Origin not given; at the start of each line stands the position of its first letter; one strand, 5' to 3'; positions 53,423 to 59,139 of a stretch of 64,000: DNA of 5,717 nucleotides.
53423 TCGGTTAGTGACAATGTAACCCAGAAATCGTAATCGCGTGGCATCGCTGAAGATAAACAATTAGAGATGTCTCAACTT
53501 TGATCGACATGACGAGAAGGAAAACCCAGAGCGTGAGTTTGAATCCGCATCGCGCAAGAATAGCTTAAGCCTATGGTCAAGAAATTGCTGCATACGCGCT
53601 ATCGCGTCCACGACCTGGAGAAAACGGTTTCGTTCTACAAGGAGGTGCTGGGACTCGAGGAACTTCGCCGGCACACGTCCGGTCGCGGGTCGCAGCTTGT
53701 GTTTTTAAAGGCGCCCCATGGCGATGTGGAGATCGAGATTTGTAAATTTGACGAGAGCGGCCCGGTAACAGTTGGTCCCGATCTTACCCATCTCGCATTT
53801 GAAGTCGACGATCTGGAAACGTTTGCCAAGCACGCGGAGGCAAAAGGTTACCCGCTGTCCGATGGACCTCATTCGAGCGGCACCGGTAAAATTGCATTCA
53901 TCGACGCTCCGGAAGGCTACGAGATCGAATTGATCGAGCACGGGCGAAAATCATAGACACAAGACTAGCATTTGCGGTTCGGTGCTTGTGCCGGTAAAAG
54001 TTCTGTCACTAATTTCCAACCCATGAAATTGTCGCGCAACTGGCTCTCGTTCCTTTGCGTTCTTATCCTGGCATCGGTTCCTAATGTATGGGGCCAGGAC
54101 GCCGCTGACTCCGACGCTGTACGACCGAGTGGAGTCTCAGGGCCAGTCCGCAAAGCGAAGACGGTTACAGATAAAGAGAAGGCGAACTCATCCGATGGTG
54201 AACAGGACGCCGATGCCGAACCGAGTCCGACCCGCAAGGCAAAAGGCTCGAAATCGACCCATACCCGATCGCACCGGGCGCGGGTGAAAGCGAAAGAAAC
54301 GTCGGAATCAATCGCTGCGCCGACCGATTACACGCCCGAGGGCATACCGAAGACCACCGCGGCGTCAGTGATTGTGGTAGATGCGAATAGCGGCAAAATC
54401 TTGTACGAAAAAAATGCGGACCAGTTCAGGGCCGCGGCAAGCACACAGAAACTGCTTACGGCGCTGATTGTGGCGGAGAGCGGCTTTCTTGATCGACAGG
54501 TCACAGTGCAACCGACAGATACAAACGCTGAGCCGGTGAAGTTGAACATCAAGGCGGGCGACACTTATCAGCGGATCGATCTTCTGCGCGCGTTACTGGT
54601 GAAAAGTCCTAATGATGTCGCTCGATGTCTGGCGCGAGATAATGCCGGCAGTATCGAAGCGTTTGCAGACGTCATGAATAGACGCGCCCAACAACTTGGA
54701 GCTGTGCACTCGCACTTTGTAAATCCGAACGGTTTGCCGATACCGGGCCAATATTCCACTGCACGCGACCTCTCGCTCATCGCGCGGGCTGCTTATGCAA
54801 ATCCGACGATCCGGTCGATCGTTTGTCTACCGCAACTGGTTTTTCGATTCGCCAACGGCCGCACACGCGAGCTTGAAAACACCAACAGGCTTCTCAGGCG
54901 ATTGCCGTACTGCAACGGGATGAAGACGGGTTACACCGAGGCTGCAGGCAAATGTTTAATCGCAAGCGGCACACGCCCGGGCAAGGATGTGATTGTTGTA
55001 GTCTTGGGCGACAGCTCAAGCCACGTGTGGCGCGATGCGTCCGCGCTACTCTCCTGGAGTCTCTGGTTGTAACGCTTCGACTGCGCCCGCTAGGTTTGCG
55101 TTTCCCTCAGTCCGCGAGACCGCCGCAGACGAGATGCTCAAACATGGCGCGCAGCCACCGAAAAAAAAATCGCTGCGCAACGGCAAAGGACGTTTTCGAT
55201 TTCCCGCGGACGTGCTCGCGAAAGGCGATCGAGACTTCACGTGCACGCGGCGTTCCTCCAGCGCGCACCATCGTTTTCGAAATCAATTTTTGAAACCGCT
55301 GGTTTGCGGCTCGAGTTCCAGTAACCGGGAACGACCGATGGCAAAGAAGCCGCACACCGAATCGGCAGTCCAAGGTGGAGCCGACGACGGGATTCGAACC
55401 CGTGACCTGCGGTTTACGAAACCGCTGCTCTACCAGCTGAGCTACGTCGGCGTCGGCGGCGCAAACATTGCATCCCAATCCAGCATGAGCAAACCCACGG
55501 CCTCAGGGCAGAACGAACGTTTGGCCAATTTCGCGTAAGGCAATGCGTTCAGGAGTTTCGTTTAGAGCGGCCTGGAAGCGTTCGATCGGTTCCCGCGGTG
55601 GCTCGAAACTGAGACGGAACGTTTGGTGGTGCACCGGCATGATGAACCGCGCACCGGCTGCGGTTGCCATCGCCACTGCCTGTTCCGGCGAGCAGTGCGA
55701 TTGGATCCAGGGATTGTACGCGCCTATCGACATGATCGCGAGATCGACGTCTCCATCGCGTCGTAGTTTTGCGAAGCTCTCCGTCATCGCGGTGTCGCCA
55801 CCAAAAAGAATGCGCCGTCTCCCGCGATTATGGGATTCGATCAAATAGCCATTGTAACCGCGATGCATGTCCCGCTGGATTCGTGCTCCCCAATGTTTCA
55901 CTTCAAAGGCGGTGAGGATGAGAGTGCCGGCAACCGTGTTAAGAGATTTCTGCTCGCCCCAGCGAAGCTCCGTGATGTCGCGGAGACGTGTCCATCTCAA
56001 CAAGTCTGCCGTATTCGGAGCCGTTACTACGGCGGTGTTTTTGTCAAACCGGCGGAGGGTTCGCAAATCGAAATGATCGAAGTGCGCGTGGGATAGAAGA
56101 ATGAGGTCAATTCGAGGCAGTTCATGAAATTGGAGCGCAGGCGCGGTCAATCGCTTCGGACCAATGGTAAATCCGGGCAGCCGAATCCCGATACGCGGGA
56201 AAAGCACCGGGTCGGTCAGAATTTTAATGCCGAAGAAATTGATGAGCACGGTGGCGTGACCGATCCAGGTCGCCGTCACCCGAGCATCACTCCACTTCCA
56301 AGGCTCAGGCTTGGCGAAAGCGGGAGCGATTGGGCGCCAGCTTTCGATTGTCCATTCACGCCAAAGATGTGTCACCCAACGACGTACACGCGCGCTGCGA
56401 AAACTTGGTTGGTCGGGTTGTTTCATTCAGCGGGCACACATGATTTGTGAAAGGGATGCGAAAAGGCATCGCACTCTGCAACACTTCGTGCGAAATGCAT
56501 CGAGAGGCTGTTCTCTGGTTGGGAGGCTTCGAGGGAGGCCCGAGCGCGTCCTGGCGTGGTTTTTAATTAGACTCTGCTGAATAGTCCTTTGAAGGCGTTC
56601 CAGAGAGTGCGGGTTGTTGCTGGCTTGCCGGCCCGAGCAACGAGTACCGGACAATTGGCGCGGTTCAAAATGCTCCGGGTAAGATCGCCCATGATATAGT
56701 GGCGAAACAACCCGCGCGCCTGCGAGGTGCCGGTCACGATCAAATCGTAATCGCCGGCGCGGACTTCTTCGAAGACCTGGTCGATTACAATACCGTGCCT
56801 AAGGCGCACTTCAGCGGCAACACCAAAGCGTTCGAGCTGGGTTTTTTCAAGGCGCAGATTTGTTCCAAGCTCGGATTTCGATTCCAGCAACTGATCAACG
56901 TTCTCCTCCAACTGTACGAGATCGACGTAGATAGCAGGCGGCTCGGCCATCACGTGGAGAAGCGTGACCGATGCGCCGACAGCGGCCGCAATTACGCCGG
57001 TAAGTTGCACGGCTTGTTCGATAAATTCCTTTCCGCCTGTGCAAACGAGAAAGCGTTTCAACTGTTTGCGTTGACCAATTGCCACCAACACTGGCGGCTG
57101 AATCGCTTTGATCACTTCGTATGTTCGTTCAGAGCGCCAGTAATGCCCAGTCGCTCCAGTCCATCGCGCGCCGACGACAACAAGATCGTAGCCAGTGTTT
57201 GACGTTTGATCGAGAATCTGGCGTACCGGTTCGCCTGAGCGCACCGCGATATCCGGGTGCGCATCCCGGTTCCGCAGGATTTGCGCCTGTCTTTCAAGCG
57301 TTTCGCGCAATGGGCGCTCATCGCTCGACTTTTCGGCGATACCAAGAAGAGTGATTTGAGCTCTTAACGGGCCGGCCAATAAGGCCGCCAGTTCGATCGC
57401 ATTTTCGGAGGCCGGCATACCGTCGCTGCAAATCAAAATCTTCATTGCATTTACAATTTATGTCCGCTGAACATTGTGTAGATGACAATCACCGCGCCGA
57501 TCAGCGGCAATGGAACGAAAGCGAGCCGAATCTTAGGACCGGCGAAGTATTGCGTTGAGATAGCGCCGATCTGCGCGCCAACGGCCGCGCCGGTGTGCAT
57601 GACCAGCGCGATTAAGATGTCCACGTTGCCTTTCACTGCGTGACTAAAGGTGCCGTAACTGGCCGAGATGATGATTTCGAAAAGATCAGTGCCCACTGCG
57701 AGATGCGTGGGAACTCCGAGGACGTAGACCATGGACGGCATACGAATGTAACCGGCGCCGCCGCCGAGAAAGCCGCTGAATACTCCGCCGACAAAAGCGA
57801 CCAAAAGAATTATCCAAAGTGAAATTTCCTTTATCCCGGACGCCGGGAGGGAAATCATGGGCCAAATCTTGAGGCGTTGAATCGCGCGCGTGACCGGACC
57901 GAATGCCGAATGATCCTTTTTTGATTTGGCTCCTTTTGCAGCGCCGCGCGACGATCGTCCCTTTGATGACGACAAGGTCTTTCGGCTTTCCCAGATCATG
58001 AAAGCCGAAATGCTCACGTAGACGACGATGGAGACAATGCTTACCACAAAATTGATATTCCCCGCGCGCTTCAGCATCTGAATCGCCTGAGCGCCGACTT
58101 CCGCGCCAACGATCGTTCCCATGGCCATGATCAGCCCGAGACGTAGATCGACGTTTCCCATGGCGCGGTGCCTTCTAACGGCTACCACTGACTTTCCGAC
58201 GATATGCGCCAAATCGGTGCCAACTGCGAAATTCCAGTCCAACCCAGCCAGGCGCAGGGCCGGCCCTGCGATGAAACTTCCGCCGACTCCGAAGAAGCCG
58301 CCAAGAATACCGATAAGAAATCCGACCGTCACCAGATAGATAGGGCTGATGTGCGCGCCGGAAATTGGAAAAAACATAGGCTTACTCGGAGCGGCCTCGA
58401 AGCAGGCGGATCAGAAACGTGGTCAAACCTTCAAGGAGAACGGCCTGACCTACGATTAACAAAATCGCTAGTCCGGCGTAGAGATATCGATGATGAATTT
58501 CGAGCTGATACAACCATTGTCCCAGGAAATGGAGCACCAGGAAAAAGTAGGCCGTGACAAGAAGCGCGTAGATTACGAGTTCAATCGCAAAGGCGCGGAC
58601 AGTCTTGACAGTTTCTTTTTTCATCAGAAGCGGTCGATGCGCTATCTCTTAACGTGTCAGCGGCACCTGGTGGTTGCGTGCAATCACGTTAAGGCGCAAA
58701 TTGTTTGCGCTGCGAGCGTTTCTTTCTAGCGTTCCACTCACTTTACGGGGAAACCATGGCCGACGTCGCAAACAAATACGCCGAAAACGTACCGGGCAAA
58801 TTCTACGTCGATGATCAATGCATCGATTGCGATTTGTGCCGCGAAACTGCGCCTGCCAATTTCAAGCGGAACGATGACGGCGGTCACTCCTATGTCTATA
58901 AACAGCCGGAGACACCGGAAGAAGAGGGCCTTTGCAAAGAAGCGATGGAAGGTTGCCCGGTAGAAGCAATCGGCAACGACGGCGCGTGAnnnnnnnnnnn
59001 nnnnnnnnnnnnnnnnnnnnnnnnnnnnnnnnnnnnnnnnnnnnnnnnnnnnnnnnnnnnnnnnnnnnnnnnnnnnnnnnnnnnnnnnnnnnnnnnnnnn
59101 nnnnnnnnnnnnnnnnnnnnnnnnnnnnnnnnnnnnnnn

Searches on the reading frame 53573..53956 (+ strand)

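Call 66: search_protein_families(library=pfam, proteins=[window:53573-53956:+], max_evalue=0.00001)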
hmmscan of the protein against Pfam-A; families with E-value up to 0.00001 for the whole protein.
window:53573-53956:+ (127 aa): 2 families
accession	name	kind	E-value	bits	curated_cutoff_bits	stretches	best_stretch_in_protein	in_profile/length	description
PF00903.31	Glyoxalase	-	4.2e-18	66.3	20.6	1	4-120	1-121/121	Glyoxalase/Bleomycin resistance protein/Dioxygenase superfamily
PF13669.12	Glyoxalase_4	-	2.3e-13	50.8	27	1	7-106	2-106/109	Glyoxalase/Bleomycin resistance protein/Dioxygenase superfamily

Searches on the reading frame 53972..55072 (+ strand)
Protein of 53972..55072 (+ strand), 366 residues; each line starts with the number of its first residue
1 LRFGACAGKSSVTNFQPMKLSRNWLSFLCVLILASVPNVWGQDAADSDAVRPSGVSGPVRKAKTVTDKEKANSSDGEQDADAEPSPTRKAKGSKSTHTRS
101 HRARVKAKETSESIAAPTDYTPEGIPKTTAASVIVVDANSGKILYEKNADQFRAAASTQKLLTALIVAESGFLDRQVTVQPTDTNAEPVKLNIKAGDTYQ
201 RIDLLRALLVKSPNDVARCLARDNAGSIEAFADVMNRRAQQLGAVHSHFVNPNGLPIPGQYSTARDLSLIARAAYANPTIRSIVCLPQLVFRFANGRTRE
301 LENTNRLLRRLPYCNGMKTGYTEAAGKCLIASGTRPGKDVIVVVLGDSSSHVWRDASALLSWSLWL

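Call 66: search_protein_families(library=pfam, proteins=[window:53972-55072:+], max_evalue=0.00001)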
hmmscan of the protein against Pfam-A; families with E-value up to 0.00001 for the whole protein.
window:53972-55072:+ (366 aa): 2 families
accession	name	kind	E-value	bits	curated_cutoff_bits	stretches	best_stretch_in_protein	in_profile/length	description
PF00768.25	Peptidase_S11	-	6.9e-52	176.7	27.6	1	126-348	8-238/239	D-alanyl-D-alanine carboxypeptidase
PF02113.21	Peptidase_S13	-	8.9e-07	28.4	22.8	1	129-166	17-54/444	D-Ala-D-Ala carboxypeptidase 3 (S13) family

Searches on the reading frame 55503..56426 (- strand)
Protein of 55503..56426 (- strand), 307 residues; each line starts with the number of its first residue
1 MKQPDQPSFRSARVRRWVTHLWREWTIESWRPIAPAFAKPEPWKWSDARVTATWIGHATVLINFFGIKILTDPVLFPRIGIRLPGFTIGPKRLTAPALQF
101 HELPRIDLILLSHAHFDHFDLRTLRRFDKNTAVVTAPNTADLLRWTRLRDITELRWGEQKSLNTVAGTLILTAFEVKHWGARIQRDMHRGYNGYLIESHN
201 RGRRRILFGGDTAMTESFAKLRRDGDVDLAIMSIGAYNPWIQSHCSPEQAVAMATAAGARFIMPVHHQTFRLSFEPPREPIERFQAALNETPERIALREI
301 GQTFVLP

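Call 66: search_protein_families(library=pfam, proteins=[window:55503-56426:-], max_evalue=0.00001)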
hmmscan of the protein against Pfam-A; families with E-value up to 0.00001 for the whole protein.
window:55503-56426:- (307 aa): 2 families
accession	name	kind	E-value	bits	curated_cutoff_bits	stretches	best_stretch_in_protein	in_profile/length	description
PF12706.13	Lactamase_B_2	-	1.3e-27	97.2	27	1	69-267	3-200/200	Beta-lactamase superfamily domain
PF13483.12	Lactamase_B_3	-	8.4e-17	62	24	1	53-266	3-160/160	Beta-lactamase superfamily domain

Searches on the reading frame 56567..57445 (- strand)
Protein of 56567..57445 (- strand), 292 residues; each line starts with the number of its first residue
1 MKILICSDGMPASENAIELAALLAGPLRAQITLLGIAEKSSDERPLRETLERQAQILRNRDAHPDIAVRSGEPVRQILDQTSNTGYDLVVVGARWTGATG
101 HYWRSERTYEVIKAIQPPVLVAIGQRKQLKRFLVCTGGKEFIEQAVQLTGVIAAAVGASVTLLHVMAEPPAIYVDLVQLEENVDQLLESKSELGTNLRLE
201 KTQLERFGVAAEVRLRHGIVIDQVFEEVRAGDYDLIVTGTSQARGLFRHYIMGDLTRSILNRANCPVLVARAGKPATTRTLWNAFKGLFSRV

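Call 7: search_protein_families(library=pfam, proteins=[window:56567-57445:-])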
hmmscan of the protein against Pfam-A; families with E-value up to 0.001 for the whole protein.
window:56567-57445:- (292 aa): 1 family
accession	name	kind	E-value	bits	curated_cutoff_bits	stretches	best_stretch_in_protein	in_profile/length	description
PF00582.32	Usp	-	3.5e-30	105.9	24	2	130-271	3-141/141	Universal stress protein family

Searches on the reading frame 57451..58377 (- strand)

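Call 57: search_protein_families(library=pfam, proteins=[window:57451-58377:-], max_evalue=1)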
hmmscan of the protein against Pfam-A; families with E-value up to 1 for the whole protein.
window:57451-58377:- (308 aa): 1 family
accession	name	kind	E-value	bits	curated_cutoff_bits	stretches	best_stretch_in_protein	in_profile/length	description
PF01925.25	TauE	-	1.9e-40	139.5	32.6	1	16-295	2-234/237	Sulfite exporter TauE/SafE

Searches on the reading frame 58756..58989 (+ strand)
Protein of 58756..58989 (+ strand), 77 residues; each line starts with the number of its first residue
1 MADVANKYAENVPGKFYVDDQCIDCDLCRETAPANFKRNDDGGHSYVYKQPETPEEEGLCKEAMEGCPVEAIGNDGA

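Call 57: search_protein_families(library=pfam, proteins=[window:58756-58989:+], max_evalue=1)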
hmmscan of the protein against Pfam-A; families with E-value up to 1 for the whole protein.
window:58756-58989:+ (77 aa): 6 families
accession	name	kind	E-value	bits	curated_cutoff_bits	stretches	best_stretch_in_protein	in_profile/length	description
PF13370.11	Fer4_13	-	4.3e-24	85.4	24.5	1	18-73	1-57/58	4Fe-4S single cluster domain of Ferredoxin I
PF13459.11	Fer4_15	-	1.2e-06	29.5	22.4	1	20-72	6-64/66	4Fe-4S single cluster domain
PF14697.11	Fer4_21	-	0.0029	18.1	35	1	18-33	37-52/59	4Fe-4S dicluster domain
PF13187.11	Fer4_9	-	0.031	14.8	27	1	21-71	1-51/52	4Fe-4S dicluster domain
PF12838.12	Fer4_7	-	0.07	14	27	1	21-71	1-52/52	4Fe-4S dicluster domain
PF00037.32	Fer4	-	0.6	10.5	21.1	0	19-30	5-16/24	4Fe-4S binding domain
